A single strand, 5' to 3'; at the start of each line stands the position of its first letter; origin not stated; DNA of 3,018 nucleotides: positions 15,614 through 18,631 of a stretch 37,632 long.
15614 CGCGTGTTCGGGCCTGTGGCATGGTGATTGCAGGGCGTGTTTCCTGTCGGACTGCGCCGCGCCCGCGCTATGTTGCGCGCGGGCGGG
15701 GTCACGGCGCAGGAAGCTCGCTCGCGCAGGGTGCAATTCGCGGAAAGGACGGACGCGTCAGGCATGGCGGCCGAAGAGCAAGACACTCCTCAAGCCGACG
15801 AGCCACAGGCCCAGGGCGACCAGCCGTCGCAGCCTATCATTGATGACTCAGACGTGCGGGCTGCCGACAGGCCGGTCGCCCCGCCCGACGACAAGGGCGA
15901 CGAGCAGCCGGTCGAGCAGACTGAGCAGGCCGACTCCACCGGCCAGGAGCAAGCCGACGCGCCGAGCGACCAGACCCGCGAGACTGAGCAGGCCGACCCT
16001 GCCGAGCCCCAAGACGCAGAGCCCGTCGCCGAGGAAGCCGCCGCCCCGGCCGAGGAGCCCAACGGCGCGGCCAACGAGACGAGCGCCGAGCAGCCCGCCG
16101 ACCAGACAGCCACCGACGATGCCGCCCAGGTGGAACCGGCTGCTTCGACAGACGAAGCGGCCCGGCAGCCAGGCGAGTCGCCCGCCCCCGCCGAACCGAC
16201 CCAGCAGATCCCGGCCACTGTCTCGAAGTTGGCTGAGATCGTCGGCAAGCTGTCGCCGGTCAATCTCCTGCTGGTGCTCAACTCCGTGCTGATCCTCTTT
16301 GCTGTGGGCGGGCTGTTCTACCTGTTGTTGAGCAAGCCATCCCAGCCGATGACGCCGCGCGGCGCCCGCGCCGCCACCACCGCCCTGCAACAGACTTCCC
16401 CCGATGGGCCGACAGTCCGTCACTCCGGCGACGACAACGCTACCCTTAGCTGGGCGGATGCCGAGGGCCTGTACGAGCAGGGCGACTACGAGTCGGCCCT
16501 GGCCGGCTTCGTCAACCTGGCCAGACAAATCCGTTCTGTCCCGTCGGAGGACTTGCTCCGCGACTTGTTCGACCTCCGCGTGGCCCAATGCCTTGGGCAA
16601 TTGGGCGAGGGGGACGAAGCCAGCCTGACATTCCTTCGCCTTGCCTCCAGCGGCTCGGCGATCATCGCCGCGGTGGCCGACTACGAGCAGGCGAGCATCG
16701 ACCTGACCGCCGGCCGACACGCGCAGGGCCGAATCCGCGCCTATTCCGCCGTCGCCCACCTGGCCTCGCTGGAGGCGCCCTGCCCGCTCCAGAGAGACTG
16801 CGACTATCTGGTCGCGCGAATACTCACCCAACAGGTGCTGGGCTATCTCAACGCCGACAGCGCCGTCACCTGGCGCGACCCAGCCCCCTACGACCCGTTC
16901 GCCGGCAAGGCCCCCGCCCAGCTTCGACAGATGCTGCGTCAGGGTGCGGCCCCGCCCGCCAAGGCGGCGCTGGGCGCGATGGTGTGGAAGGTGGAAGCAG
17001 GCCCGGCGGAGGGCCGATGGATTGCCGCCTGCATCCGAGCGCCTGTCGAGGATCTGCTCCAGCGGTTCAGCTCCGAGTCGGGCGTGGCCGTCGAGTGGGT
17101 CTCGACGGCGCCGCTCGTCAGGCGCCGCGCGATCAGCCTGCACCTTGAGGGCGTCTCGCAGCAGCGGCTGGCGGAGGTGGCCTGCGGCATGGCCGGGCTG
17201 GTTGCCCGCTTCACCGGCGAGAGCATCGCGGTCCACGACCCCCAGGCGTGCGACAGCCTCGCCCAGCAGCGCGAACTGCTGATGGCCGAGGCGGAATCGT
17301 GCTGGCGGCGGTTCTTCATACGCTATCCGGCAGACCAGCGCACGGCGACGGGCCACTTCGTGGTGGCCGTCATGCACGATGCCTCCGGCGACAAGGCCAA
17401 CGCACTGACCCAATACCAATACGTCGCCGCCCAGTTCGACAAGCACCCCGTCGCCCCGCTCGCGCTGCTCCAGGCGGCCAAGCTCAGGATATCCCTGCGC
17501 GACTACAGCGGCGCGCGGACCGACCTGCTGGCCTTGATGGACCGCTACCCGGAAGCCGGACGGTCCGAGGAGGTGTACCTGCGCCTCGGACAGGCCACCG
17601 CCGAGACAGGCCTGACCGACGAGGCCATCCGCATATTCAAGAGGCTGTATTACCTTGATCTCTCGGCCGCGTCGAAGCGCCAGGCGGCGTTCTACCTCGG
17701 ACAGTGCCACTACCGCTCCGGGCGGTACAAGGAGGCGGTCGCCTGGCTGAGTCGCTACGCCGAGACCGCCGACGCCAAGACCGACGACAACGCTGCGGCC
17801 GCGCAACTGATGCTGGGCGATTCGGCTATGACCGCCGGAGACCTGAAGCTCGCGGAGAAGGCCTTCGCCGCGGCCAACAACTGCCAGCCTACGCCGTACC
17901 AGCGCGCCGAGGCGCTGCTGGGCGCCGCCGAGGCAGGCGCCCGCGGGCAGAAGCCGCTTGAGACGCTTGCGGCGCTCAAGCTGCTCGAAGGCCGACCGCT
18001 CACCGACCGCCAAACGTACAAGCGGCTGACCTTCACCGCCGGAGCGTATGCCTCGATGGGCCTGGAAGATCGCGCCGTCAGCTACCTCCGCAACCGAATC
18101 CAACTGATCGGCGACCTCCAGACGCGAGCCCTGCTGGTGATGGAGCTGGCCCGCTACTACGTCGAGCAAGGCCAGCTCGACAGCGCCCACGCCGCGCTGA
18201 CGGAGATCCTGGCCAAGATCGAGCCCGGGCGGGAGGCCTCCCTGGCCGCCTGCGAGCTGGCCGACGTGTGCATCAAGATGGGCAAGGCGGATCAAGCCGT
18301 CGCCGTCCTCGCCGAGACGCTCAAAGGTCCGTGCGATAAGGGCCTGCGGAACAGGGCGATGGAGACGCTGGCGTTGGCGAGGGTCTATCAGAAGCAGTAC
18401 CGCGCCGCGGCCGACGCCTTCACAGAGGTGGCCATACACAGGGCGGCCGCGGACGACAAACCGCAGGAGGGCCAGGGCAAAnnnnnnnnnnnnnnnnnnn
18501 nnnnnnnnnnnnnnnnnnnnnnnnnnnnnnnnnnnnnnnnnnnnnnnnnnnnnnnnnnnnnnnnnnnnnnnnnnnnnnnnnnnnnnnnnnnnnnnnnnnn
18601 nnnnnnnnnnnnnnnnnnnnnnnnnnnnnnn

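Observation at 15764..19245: Two uncharacterised TPR proteins lead the flagellar operon and occupy the slot where a sensor kinase would be expected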

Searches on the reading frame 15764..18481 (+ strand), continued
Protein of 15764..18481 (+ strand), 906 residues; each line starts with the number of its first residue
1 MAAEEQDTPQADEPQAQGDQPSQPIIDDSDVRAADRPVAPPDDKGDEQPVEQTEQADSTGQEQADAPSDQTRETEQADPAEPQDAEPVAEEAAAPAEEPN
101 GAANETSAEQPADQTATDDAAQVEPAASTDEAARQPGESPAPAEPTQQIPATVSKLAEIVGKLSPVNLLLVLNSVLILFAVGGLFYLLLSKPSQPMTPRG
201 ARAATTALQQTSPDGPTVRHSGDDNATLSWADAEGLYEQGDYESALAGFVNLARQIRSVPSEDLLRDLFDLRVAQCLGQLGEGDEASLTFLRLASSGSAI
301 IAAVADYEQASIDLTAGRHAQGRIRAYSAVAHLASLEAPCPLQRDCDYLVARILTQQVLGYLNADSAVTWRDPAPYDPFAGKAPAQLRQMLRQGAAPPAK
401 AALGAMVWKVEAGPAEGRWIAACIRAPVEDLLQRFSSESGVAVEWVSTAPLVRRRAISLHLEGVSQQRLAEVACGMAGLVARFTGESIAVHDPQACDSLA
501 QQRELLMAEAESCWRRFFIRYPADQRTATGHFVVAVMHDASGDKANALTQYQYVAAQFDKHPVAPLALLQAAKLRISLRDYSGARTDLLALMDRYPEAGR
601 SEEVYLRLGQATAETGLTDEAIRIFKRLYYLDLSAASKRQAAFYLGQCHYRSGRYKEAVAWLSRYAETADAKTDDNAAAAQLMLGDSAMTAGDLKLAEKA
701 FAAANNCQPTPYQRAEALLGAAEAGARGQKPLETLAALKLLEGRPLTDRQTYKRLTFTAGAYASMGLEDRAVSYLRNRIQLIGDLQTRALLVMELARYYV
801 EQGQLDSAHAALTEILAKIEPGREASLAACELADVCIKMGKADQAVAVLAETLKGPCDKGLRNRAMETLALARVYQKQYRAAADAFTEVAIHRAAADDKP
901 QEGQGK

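Call 44: predict_structure(alignment_id=A1)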
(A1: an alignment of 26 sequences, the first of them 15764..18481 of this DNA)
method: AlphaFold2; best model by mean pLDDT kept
length: 906 residues; sequences in the alignment: 26
mean_pLDDT: 80.2   pTM: 0.68
mean pLDDT of the five models: 80.2, 78.8, 78.5, 78.1, 77.1
residues with pLDDT >= 90: 580; 70-90: 100; 50-70: 28; < 50: 198
segments of 3 or more residues with pLDDT < 50: 1-42, 44-67, 69-156, 191-225, 899-906
pLDDT, mean of each block of 10 residues (from residue 1): 39 37 37 38 40 38 38 36 36 38 33 36 35 33 39 48 73 89 78 41 35 38 57 94 96 92 94 97 96 95 97 95 97 92 96 96 83 84 91 79 88 73 95 95 94 94 93 97 93 94 96 96 94 96 97 97 95 97 98 90 95 97 97 92 98 98 94 88 98 96 94 95 95 95 93 96 95 95 93 95 95 93 92 96 94 88 92 92 83 61 41
secondary structure, 60 per line:
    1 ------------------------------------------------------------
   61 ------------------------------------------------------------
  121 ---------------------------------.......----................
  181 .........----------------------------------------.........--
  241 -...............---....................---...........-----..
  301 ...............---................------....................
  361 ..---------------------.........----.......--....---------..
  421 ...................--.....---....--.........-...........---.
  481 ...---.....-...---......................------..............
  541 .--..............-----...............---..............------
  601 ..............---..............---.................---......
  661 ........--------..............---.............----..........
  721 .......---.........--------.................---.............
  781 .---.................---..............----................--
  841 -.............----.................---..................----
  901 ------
elements in order (helices of 4 or more, strands of 3 or more residues): H154-160 H165-189 H230-238 H242-256 H260-279 H283-293 H299-315 H319-334 H341-362 H384-392 H397-403 E406-409 E419-427 H428-439 E442-446 H450-453 E456-464 H466-476 E480-483 E487-491 H499-520 H527-541 H544-557 H563-577 H581-594 H601-614 H618-631 H635-651 H655-668 H677-690 H694-706 H711-727 H731-739 H748-764 H768-781 H785-801 H805-818 H823-838 H842-854 H859-875 H879-896
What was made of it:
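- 15764..18484 (+): TPR1 gene: 906-aa single-pass inner-membrane protein. The AlphaFold2 model has mean pLDDT 80, and above 90 across most of aa 230-890 (call 44).
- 16451..16849 (+): TPR1 aa 230-362: first helical-repeat (TPR-like) block, 7 helices. Secondary structure from the model (call 44).
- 17258..18451 (+): TPR1 aa 499-896: second TPR block, 21 helices. Helices come from the model (call 44).
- On PflB (Campylobacterota flagellar rim protein): The model has 28 repeat helices (call 44).
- Checked: The AlphaFold2 model has pLDDT above 90 across most of aa 230-890 (call 44).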

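Call 47: fold_search(model_id=the predicted structure, library=pdb)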
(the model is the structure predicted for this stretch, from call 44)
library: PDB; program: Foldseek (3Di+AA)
matches with E <= 10: 1702; with E <= 0.001: 330
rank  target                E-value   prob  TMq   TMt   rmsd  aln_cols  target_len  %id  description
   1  5dse_C                8.1e-12  1.00  0.24  0.28  14.7       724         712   15  Crystal Structure of the TTC7B/Hyccin Complex (released 2015-12-02)
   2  9rtt_Q                2.5e-10  1.00  0.21  0.21  20.2       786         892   15  Activated Elongation Complex with IWS1 and ELOF1 (released 2025-09-03)
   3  9hvq_Q                9.3e-10  1.00  0.20  0.21  20.5       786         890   14  Structure of the transcribing Pol II-DSIF-PAF-SPT6-RECQL5 complex (released 2025-07-16)
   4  6bq1_B                5.6e-09  1.00  0.23  0.27  17.3       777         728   14  Human PI4KIIIa lipid kinase complex (released 2017-12-13)
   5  9g8r_B                6.3e-09  1.00  0.25  0.21  26.1       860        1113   12  human SKI7-SKI238 complex in the open state (released 2024-10-16)
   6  8bbg_D                6.9e-09  1.00  0.20  0.14  20.7       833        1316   13  Structure of the IFT-A complex; anterograde IFT-A train model (released 2022-12-21)
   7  7qdr_B                9.9e-09  1.00  0.24  0.19  21.6       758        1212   12  Apo human SKI complex in the closed state (released 2022-02-02)
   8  1w3b_A                1.1e-08  1.00  0.32  0.67   7.0       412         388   17  The superhelical TPR domain of O-linked GlcNAc transferase reveals structural similarities to importin alpha. (released 2004-09-09)
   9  8fgw_D                1.1e-08  1.00  0.21  0.16  17.1       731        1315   13  Human IFT-A complex structures provide molecular insights into ciliary transport (released 2023-02-22)
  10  7qds_B                1.1e-08  1.00  0.29  0.26  19.4       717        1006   13  Apo human SKI complex in the open state (released 2022-02-02)
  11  9b9g_D                1.3e-08  1.00  0.24  0.33  15.6       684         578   15  Structure of the PI4KA complex bound to Calcineurin (released 2024-09-11)
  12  8bbe_D                1.8e-08  1.00  0.22  0.29  16.4       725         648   13  Structure of the IFT-A complex; IFT-A2 module (released 2022-12-21)
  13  7qdz_B                1.8e-08  1.00  0.22  0.19  27.5       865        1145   12  80S-bound human SKI complex in the closed state (released 2022-02-09)
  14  5dse_A                2.6e-08  1.00  0.22  0.32  15.3       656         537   15  Crystal Structure of the TTC7B/Hyccin Complex (released 2015-12-02)
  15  6eou                  3.0e-08  1.00  0.32  0.75   5.3       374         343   17  O-GlcNAc transferase TPR domain with the intellectual disability associated mutation L254F (released 2018-05-09)
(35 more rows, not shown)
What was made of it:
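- On PflB (Campylobacterota flagellar rim protein): The C. jejuni scaffold chain ranks 21st with TM 0.21-0.24 (call 47).
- Closest known: PflA/PflB proximal-disk proteins of Campylobacter and Helicobacter flagellar motors. Different: PDB chain 9hmf_K ranks 21st with TM about 0.2 (call 47).
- The C. jejuni scaffold chain 9hmf_K ranks 21st with TM about 0.2, among eukaryotic TPR proteins (call 47).
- Tried and rejected: It returned generic TPR proteins (call 47).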

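Call 51: search_protein_families(library=ncbifam, proteins=[window:15764-18481:+], max_evalue=0.01)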
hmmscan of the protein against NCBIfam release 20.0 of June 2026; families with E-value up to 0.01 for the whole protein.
window:15764-18481:+ (906 aa): 10 families
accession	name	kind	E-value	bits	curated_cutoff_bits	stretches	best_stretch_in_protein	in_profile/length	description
TIGR02795.1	tol_pal_ybgF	equivalog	3.2e-19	69.7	90.1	2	508-602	19-113/119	tol-pal system protein YbgF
NF052312.1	T9SS_PorW_SprE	equivalog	1.9e-08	33.4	250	2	545-660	121-237/716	type IX secretion system periplasmic lipoprotein PorW/SprE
NF040959.1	MamA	equivalog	2.2e-08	33.8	200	1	525-627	68-164/204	magnetosome protein MamA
NF058541.1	SusR_regulator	equivalog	7.8e-06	25.3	480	1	746-882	159-297/515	SusR family glycan utilization regulator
TIGR03302.1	OM_YfiO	subfamily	1.5e-05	24.6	81.4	1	597-687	28-116/239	outer membrane protein assembly factor BamD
TIGR03504.1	FimV_Cterm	subfamily_domain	0.00012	22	30.65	0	794-818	4-28/44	FimV/HubP family polar landmark protein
NF008757.0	PRK11788.1-5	equivalog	0.00033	19.9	363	0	601-720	106-221/388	lipopolysaccharide assembly protein LapB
TIGR02552.1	LcrH_SycD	equivalog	0.0015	18.3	104.8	1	605-676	55-123/136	SycD/LcrH family type III secretion system chaperone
NF047481.1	lipo_LIC12587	subfamily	0.0042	16.5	200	0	568-674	61-165/213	LIC12587 family lipoprotein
TIGR02521.1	type_IV_pilW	equivalog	0.0069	16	154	0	600-672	133-202/234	type IV pilus biogenesis/stability protein PilW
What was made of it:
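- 17258..18451 (+): NCBIfam YbgF model TIGR02795 scores 69.7 bits on aa 508-602, below its 90.1 cut-off (call 51).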

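Call 78: search_protein_families(library=pfam, proteins=[L005:21563-22219:+], max_evalue=1)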
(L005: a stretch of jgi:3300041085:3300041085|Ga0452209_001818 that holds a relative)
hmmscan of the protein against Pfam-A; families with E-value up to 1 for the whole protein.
L005:21563-22219:+ (219 aa): 3 families
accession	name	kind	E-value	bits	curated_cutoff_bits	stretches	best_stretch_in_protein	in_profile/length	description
PF09496.15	CENP-O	-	0.0073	16.9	23.9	1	57-178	80-179/197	Cenp-O kinetochore centromere component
PF20315.3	DUF6611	-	0.055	14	27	1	78-157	92-166/168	Family of unknown function (DUF6611)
PF19689.4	DUF6190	-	0.072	13.7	25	1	61-107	91-137/165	Family of unknown function (DUF6190)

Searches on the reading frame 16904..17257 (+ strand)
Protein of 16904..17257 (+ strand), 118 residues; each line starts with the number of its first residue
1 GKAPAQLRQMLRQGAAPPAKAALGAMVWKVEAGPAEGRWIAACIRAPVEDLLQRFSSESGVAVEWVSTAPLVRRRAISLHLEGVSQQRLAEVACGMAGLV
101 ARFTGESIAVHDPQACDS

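Call 55: predict_structure(alignment_id=A6)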
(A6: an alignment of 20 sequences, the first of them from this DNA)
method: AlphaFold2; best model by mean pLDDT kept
length: 118 residues; sequences in the alignment: 20
mean_pLDDT: 87.1   pTM: 0.76
mean pLDDT of the five models: 87.1, 85.8, 85.2, 84.6, 65.0
residues with pLDDT >= 90: 78; 70-90: 18; 50-70: 22; < 50: 0
segments of 3 or more residues with pLDDT < 50: none
pLDDT, mean of each block of 10 residues (from residue 1): 73 62 84 75 96 96 95 96 94 98 94 80
secondary structure, 60 per line:
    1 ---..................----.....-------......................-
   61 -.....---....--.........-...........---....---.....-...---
elements in order: H4-21 E26-30 E38-47 H48-59 E62-66 H70-73 E76-84 H86-96 E100-103 E107-111
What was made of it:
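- The TPR-N0-TPR model is confident (calls 44, 55).
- On Secretin N0 / STN domain: The domain model has pLDDT 87 (call 55).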

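Call 58: fold_search(model_id=the predicted structure, library=pdb)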
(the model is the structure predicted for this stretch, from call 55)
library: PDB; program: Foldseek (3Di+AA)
matches with E <= 10: 284; with E <= 0.001: 0
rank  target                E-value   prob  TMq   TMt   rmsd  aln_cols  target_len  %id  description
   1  7ah9_5D               6.6e-03  1.00  0.46  0.13   5.6        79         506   18  Substrate-engaged type 3 secretion system needle complex from Salmonella enterica typhimurium - SpaR state 1 (released 2021-03-17)
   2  7ah9_5A               7.6e-03  1.00  0.46  0.40   2.8        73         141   16  Substrate-engaged type 3 secretion system needle complex from Salmonella enterica typhimurium - SpaR state 1 (released 2021-03-17)
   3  6pem_A                8.6e-03  1.00  0.46  0.40   2.9        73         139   16  Focussed refinement of InvGN0N1:SpaPQR:PrgHK from Salmonella SPI-1 injectisome NC-base (released 2019-10-23)
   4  6q14_A                8.6e-03  1.00  0.46  0.13   2.9        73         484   16  Structure of the Salmonella SPI-1 injectisome NC-base (released 2019-10-23)
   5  3ady                  9.8e-03  1.00  0.52  0.58   6.8       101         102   14  Crystal structure of DotD from Legionella (released 2010-11-03)
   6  7ah9_5B               1.1e-02  0.99  0.46  0.13   6.4        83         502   18  Substrate-engaged type 3 secretion system needle complex from Salmonella enterica typhimurium - SpaR state 1 (released 2021-03-17)
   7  7ah9_5P               1.3e-02  0.99  0.46  0.13   5.1        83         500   14  Substrate-engaged type 3 secretion system needle complex from Salmonella enterica typhimurium - SpaR state 1 (released 2021-03-17)
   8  7ah9_5G               1.5e-02  1.00  0.46  0.13   2.8        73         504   16  Substrate-engaged type 3 secretion system needle complex from Salmonella enterica typhimurium - SpaR state 1 (released 2021-03-17)
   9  7ah9_5C               1.5e-02  1.00  0.45  0.12   2.8        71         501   17  Substrate-engaged type 3 secretion system needle complex from Salmonella enterica typhimurium - SpaR state 1 (released 2021-03-17)
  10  7ah9_5M               1.8e-02  1.00  0.46  0.13   2.8        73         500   16  Substrate-engaged type 3 secretion system needle complex from Salmonella enterica typhimurium - SpaR state 1 (released 2021-03-17)
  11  7ah9_5J               1.9e-02  0.99  0.46  0.13   5.1        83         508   14  Substrate-engaged type 3 secretion system needle complex from Salmonella enterica typhimurium - SpaR state 1 (released 2021-03-17)
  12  7mud_Ad               2.1e-02  1.00  0.48  0.43   2.9        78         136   14  Legionella pneumophila Dot/Icm T4SS OMC (released 2021-10-06)
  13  6q15_A                2.1e-02  0.99  0.45  0.13   3.0        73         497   16  Structure of the Salmonella SPI-1 injectisome needle complex (released 2019-10-23)
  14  4av2_A                2.4e-02  0.99  0.49  0.23  16.0       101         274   13  Single particle electron microscopy of PilQ dodecameric complexes from Neisseria meningitidis. (released 2012-10-17)
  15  7ah9_5O               3.0e-02  0.99  0.46  0.13   4.0        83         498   16  Substrate-engaged type 3 secretion system needle complex from Salmonella enterica typhimurium - SpaR state 1 (released 2021-03-17)
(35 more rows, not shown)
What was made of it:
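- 16979..17236 (+): TPR1 aa 406-491: N0/STN-like alpha/beta domain; most conserved segment, motif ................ Top Foldseek hits are secretin N0 domains (InvG, MxiD, EscC, GspD, PilQ), DotD and TonB-dependent transducer signalling domains, with E 7e-3 to 0.2; rmsd is 2.5-2.9 A over 71-78 columns for the best superpositions (call 58).
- On Secretin N0 / STN domain: Top Foldseek hits are InvG, MxiD, EscC, GspD and PilQ N0 domains, DotD, FpvA and PupA (call 58).
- Closest known: Secretin N0 domains, DotD and STN signalling domains of TonB-dependent transducers. Same: The fold of TPR1 aa ~406-491 matches these domains (call 58).
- Checked: The stated '~690 aa of TPR' contains a non-TPR alpha/beta domain at aa ~406-491 with a secretin-N0/STN-like fold (calls 44, 55, 58).
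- N0 domains and TPR proteins also serve as pilotins or docking modules in secretion systems (call 58). STN domains are signalling modules in TonB-dependent transducers (call 58).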

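Call 69: find_homologous_proteins(query=A6, max_evalue=0.00001)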
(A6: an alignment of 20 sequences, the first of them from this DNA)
Query A6 (20 sequences) (118 aa, profile of the alignment): 1 proteins with E <= 0.00001 among 5131 candidates.
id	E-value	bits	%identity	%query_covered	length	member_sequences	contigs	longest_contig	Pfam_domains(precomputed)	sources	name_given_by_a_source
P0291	8.6e-28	114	29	88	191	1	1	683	-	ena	-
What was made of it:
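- Tried and rejected: The third homologue search, using the N0-domain alignment, returned a single 191-aa fragment (call 69).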
